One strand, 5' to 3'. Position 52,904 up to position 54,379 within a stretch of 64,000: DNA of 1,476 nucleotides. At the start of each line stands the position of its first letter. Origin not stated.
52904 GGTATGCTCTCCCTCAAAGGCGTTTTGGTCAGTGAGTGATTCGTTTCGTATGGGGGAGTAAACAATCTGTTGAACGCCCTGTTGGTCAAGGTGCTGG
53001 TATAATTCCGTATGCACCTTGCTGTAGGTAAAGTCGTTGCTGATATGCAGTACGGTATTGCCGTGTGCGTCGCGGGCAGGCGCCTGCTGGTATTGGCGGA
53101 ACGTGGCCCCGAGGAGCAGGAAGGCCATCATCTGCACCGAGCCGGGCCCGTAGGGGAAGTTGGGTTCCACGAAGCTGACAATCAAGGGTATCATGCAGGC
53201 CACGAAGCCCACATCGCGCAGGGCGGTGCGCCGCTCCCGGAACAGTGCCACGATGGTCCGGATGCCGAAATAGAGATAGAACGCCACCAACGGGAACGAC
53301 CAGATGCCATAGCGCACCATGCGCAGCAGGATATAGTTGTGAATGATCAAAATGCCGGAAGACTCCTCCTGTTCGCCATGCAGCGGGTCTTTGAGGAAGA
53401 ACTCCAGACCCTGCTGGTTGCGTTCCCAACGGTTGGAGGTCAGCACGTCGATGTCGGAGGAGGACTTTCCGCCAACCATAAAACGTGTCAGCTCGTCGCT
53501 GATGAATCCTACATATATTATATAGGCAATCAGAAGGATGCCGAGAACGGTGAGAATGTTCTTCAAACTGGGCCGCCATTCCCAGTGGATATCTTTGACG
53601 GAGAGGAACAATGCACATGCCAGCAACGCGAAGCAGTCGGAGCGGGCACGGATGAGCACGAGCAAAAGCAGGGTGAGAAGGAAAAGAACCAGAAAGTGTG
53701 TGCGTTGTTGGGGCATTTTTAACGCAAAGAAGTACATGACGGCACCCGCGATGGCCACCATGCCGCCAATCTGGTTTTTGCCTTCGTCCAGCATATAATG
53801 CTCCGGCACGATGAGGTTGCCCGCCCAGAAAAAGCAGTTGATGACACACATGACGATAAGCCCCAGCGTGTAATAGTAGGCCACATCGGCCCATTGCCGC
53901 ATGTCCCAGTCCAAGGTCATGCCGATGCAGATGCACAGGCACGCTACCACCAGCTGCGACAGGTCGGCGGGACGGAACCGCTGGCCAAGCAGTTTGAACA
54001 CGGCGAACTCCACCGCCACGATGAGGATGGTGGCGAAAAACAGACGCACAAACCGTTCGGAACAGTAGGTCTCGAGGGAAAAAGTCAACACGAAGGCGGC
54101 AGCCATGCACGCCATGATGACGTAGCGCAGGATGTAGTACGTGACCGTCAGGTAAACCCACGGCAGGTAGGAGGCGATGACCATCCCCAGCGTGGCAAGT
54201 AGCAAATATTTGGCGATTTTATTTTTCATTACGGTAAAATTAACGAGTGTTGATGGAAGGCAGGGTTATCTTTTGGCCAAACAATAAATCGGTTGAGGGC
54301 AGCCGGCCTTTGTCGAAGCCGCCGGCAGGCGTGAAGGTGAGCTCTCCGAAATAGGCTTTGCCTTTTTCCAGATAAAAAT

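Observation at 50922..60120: Seven-gene operon for an amino-acid-decorated exopolymer (two ATP-grasp amidoligases + CapA + Wzx + Wzy-GT4 fusion + GT2)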

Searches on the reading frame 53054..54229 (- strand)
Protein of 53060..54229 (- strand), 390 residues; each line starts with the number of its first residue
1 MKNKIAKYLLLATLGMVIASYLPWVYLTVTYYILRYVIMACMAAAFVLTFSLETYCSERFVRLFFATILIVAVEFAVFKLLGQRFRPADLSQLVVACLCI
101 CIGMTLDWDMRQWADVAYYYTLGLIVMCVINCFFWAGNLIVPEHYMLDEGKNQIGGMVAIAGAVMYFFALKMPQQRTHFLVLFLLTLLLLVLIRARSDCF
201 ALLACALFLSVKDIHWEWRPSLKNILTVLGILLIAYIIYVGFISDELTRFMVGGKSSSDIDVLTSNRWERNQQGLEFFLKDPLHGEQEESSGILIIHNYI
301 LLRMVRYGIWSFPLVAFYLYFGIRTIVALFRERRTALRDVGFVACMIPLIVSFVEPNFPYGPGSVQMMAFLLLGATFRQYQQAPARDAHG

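Call 14: search_protein_families(library=pfam, proteins=[window:53060-54229:-], max_evalue=10)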
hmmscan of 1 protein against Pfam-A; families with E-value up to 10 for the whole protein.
seq(390 aa): 0 families

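Call 19: search_solved_structures(query=A2, max_evalue=10)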
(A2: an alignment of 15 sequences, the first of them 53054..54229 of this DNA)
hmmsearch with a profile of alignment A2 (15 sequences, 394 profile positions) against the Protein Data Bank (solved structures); distinct sequences matched with E-value up to 10: 0.

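Call 28: predict_structure(alignment_id=A2)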
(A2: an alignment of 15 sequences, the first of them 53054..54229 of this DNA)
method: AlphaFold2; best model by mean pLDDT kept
length: 392 residues; sequences in the alignment: 15
mean_pLDDT: 78.3   pTM: 0.81
mean pLDDT of the five models: 78.3, 77.5, 75.6, 75.3, 74.1
residues with pLDDT >= 90: 108; 70-90: 185; 50-70: 54; < 50: 45
segments of 3 or more residues with pLDDT < 50: 146-148, 246-265, 290-296, 355-362, 387-392
pLDDT, mean of each block of 10 residues (from residue 1): 90 92 82 86 90 85 91 88 79 87 91 96 93 72 50 85 96 91 92 79 88 67 71 66 51 40 52 79 69 55 81 86 87 88 89 52 74 93 59 44
secondary structure, 60 per line:
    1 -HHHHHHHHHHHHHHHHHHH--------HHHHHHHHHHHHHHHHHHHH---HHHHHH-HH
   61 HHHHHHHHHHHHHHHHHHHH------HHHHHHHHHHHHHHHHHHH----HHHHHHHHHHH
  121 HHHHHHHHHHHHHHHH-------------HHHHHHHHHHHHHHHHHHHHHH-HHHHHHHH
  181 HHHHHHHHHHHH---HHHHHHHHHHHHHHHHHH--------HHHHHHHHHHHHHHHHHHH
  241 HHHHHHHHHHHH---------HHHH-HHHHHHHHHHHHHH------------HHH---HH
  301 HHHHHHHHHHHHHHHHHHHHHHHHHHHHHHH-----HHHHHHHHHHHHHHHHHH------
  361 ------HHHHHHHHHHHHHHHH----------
elements in order: H2-20 H29-48 H52-57 H59-80 H87-105 H110-136 H150-171 H173-192 H196-213 H222-252 H262-265 H267-280 H299-331 H337-354 H367-382

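Call 32: fold_search(model_id=the predicted structure, library=pdb)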
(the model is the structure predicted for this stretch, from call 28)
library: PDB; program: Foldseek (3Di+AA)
matches with E <= 10: 117; with E <= 0.001: 1
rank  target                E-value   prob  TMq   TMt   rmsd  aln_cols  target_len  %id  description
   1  7tpg_B                5.8e-06  1.00  0.64  0.63   6.4       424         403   16  Single-Particle Cryo-EM Structure of the WaaL O-antigen ligase in its ligand bound state (released 2022-04-06)
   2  7bvf_B                5.3e-01  0.33  0.27  0.13  16.6       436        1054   11  Cryo-EM structure of Mycobacterium tuberculosis arabinosyltransferase EmbA-EmbB-AcpM2 in complex with ethambutol (released 2020-04-29)
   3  7stm_A                6.3e-01  0.08  0.13  0.08  28.9       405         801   13  Chitin Synthase 2 from Candida albicans bound to UDP-GlcNAc (released 2022-07-13)
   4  6ob6_B                9.5e-01  0.08  0.14  0.15  22.5       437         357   14  Human equilibrative nucleoside transporter-1, S-(4-nitrobenzyl)-6-thioinosine bound, merohedrally twinned (released 2019-07-03)
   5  6ob7                  1.1e+00  0.06  0.13  0.13  22.7       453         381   12  Human equilibrative nucleoside transporter-1, dilazep bound (released 2019-07-03)
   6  9jxo_A                1.2e+00  0.07  0.13  0.08  26.3       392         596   14  Cryo-EM structure of human XPR1-G621A (released 2025-08-27)
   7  7d5p_A                1.3e+00  0.05  0.12  0.12  23.4       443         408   11  Structure of NorC transporter in an outward-open conformation in complex with a single-chain Indian camelid antibody (released 2021-06-09)
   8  4k1c_B                1.5e+00  0.08  0.15  0.16  16.9       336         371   14  VCX1 Calcium/Proton Exchanger (released 2013-05-08)
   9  7dxg_A                1.7e+00  0.05  0.13  0.09  28.5       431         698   15  Structure of SAR7334-bound TRPC6 at 2.9 angstrom (released 2022-02-02)
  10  7stl_A                1.7e+00  0.05  0.14  0.09  29.1       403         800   11  Chitin Synthase 2 from Candida albicans at the apo state (released 2022-07-13)
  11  7c76_B                1.8e+00  0.05  0.13  0.12  23.9       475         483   12  Cryo-EM structure of human TLR3 in complex with UNC93B1 (released 2021-01-06)
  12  8ipr_C                2.0e+00  0.08  0.14  0.12  26.3       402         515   12  Cryo-EM structure of heme transporter CydDC from Mycobacterium smegmatis in the outward facing ATP bound state (released 2023-06-14)
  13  9s6r_A                2.1e+00  0.06  0.13  0.13  23.8       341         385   11  Ternary cryo-EM structure of yeast ALG3 with Dol25-PP-GlcNAc2Man5, Dol25-P-Man, and Fab (released 2026-03-18)
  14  7c77_B                2.1e+00  0.05  0.13  0.11  27.9       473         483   12  Cryo-EM structure of mouse TLR3 in complex with UNC93B1 (released 2021-01-06)
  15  8b37_A                2.1e+00  0.04  0.13  0.10  24.0       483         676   10  Crystal structure of Pyrobaculum aerophilum potassium-independent proton pumping membrane integral pyrophosphatase in  (released 2024-01-17)
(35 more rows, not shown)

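Call 37: search_protein_representatives(alignment_id=A2)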
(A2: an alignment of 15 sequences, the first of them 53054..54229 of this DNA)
Query: 15 sequences, 394 profile positions. Proteins with E-value up to 0.001 (for the whole library): 404; up to 1e-10: 327; up to 1e-30: 95. The best 150 are listed.
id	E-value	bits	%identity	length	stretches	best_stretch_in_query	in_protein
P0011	3.2e-198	675.0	-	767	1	1-391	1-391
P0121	3.6e-158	543.1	-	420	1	1-384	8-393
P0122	4.6e-76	272.8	-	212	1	16-186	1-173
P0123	3.2e-67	243.7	-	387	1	3-382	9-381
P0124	3.7e-61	223.7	-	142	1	1-142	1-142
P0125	9.0e-60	219.2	-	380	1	7-379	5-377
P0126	2.6e-59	217.6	-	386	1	2-382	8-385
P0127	2.5e-58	214.4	-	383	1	6-380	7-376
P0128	3.3e-57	210.7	-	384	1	5-382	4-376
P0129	4.0e-56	207.2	-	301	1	75-380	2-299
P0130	8.4e-55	202.8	-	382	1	3-380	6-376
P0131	9.3e-54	199.3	-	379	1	3-380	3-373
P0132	1.5e-52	195.4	-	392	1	4-380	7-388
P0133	4.6e-52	193.8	-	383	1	2-379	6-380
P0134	9.2e-52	192.8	-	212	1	2-184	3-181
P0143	2.1e-43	165.3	-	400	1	6-384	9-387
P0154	1.8e-38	149.0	-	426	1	13-383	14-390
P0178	7.3e-35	137.1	-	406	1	3-390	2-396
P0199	7.3e-32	127.3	-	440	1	7-380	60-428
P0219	2.6e-30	122.2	-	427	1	10-383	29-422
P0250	5.9e-27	111.1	-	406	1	2-383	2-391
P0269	1.5e-25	106.4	-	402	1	2-379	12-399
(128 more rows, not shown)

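Call 39: search_protein_families(library=pfam, proteins=[P0123, P0125, P0132, P0143, P0154, P0178, P0199, P0219, P0250, P0269], max_evalue=1)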
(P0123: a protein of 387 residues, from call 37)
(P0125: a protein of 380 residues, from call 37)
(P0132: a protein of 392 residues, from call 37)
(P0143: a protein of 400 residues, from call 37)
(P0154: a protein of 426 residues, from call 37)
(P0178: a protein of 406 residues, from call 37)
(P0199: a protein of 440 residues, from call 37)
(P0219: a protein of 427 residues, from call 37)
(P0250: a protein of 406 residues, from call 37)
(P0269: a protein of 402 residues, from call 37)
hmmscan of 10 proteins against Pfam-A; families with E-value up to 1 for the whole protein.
P0123 (387 aa): 0 families

P0125 (380 aa): 1 family
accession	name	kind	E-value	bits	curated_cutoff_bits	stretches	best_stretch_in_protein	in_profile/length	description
PF04932.20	Wzy_C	-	3.4e-05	24.1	31.7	1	183-283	2-102/149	O-Antigen ligase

P0132 (392 aa): 2 families
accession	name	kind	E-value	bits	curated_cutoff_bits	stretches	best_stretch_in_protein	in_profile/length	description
PF03203.19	MerC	-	0.012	16.6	27.6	1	119-221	10-107/108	MerC mercury resistance protein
PF08592.16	Anthrone_oxy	-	0.13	12.9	27.3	1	152-197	7-52/106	Anthrone oxygenase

P0143 (400 aa): 1 family
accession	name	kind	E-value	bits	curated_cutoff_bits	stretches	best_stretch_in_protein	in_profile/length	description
PF04932.20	Wzy_C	-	0.0017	18.6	31.7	1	202-287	15-102/149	O-Antigen ligase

P0154 (426 aa): 1 family
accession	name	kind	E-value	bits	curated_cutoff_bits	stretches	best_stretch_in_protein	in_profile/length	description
PF04932.20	Wzy_C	-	3.7e-08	33.7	31.7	1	189-301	2-115/149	O-Antigen ligase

P0178 (406 aa): 1 family
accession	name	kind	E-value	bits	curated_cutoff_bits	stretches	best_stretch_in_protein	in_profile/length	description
PF04932.20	Wzy_C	-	0.00012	22.3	31.7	1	186-319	5-147/149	O-Antigen ligase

P0199 (440 aa): 2 families
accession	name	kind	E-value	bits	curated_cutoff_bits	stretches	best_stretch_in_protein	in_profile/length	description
PF04932.20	Wzy_C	-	3.8e-06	27.2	31.7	1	235-333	3-102/149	O-Antigen ligase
PF23529.1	Microp_apicomplexa_16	-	0.4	11.2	27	1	277-297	35-55/73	Apicomplexa microprotein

P0219 (427 aa): 2 families
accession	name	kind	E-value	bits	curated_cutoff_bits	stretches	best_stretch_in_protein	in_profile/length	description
PF04932.20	Wzy_C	-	1.4e-05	25.4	31.7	1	210-314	6-102/149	O-Antigen ligase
PF25711.1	crAss_THB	-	0.14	12.6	27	1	30-70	38-78/113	Crassvirus tail hub protein B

P0250 (406 aa): 1 family
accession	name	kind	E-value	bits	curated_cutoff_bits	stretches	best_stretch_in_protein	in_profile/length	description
PF04932.20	Wzy_C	-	7.3e-05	23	31.7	1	194-323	3-149/149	O-Antigen ligase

P0269 (402 aa): 1 family
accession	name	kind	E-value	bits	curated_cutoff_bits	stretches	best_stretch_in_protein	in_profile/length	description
PF04932.20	Wzy_C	-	2e-05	24.8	31.7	1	199-331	3-145/149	O-Antigen ligase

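Call 40: list_cluster_members(proteins=[P0123, P0125, P0126, P0132, P0143, P0154, P0178, P0199, P0250, P0269])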
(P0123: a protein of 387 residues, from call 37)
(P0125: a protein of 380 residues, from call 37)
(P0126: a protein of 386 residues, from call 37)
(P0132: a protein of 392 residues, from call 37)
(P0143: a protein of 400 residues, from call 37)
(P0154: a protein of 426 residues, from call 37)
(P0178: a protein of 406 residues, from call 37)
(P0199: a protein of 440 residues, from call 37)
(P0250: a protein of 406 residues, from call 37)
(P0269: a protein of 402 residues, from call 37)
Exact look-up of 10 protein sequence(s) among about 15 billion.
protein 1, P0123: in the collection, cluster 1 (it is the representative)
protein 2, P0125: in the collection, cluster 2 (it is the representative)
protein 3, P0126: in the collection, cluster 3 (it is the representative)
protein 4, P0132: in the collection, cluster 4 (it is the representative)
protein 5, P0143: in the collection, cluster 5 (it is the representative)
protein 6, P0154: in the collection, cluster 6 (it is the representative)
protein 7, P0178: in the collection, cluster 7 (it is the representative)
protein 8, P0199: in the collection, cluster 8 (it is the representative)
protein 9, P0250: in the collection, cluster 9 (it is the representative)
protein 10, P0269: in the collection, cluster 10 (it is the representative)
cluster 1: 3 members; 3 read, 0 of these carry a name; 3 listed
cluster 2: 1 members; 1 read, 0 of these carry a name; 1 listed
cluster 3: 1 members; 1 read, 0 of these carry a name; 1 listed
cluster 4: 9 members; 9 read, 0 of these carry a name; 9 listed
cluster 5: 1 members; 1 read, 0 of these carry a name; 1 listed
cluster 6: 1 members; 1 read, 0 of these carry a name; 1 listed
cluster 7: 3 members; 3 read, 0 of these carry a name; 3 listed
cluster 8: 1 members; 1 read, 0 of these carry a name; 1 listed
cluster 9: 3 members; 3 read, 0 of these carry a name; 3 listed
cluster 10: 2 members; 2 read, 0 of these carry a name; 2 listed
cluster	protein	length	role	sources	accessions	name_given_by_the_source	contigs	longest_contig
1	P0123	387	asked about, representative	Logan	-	-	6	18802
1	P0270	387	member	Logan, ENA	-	-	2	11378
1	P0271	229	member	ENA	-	-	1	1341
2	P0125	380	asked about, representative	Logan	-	-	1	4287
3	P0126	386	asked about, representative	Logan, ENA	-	-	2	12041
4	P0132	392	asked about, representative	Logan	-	-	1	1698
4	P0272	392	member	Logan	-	-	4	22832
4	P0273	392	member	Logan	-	-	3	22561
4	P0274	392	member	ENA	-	-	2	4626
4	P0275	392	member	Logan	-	-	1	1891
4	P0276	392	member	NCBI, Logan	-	-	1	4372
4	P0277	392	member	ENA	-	-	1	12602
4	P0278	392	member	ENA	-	-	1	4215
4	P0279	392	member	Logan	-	-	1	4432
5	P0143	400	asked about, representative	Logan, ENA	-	-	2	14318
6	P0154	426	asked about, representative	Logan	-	-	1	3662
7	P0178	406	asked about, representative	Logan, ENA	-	-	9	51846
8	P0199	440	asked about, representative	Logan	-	-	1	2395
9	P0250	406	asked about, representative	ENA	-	-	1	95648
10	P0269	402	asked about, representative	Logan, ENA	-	-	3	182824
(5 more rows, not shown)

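Call 41: find_encoding_contigs(protein=P0123, flank=8000, max_places=2)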
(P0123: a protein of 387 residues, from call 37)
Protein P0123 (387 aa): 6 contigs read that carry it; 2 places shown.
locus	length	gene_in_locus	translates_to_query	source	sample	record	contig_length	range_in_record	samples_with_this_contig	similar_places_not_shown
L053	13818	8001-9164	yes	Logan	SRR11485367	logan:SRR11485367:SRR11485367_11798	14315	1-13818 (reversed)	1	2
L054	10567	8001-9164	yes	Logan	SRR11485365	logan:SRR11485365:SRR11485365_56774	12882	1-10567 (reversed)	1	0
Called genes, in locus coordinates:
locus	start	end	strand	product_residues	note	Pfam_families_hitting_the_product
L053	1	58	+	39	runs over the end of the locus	-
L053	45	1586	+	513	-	PF08245:Mur_ligase_M, PF02875:Mur_ligase_C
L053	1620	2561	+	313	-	PF14305:ATPgrasp_TupA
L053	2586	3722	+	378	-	PF09587:PGA_cap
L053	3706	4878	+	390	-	PF14397:ATPgrasp_ST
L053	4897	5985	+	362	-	PF14397:ATPgrasp_ST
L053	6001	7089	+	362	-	PF14397:ATPgrasp_ST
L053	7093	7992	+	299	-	PF14305:ATPgrasp_TupA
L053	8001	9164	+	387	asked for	-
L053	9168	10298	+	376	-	PF13439:Glyco_transf_4 (weak), PF20706:GT4-conflict, PF00534:Glycos_transf_1, PF13692:Glyco_trans_1_4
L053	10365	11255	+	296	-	PF00535:Glycos_transf_2, PF10111:Glyco_tranf_2_2, PF13641:Glyco_tranf_2_3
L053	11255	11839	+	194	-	PF25084:LbH_EIF2B (faint), PF00132:Hexapep, PF14602:Hexapep_2 (weak)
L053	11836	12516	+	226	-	PF02585:PIG-L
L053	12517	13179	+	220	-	PF02397:Bac_transf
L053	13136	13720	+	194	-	PF00132:Hexapep (faint)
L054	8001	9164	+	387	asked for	-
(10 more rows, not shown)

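Call 42: find_encoding_contigs(protein=P0178, flank=8000, max_places=2)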
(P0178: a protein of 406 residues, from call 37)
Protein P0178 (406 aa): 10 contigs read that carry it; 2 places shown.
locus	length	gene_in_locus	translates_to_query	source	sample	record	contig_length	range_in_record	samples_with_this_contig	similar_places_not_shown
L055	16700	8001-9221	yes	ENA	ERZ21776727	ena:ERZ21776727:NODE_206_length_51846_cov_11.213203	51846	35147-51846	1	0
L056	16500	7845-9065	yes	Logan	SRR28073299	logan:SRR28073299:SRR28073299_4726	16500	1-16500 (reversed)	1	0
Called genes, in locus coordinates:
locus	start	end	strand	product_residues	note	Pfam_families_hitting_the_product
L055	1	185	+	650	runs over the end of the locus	PF00106:adh_short (weak), PF04321:RmlD_sub_bind, PF01073:3Beta_HSD, PF01370:Epimerase, PF02719:Polysacc_synt_2, PF16363:GDP_Man_Dehyd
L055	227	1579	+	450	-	PF02463:SMC_N (faint), PF13175:AAA_15, PF13476:AAA_23 (weak), PF13304:AAA_21, PF13175:AAA_15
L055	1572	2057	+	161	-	-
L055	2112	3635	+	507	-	-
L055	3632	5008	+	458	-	PF04422:FrhB_FdhB_N, PF04432:FrhB_FdhB_C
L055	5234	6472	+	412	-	PF01210:NAD_Gly3P_dh_N (weak), PF02558:ApbA (weak), PF03721:UDPG_MGDP_dh_N, PF00984:UDPG_MGDP_dh, PF03720:UDPG_MGDP_dh_C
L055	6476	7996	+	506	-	PF01554:MatE (weak)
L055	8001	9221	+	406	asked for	-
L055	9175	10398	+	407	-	PF00534:Glycos_transf_1, PF13692:Glyco_trans_1_4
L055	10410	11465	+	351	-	PF01073:3Beta_HSD, PF01370:Epimerase, PF02719:Polysacc_synt_2, PF04321:RmlD_sub_bind (weak), PF05368:NmrA, PF16363:GDP_Man_Dehyd, PF13460:NAD_binding_10, PF08485:Polysacc_syn_2C, +1 more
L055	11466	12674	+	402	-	PF01370:Epimerase, PF14667:Polysacc_synt_C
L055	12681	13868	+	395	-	PF02350:Epimerase_2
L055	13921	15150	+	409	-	PF13439:Glyco_transf_4, PF00534:Glycos_transf_1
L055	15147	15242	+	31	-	-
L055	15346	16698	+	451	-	?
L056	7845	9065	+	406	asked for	-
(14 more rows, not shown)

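Call 70: search_protein_families(library=ncbifam, proteins=[L055:6476-7996:+], max_evalue=1e-20)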
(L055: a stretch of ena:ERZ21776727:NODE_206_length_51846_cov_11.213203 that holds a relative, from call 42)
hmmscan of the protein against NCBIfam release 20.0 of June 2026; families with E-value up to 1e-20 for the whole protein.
L055:6476-7996:+ (506 aa): 0 families
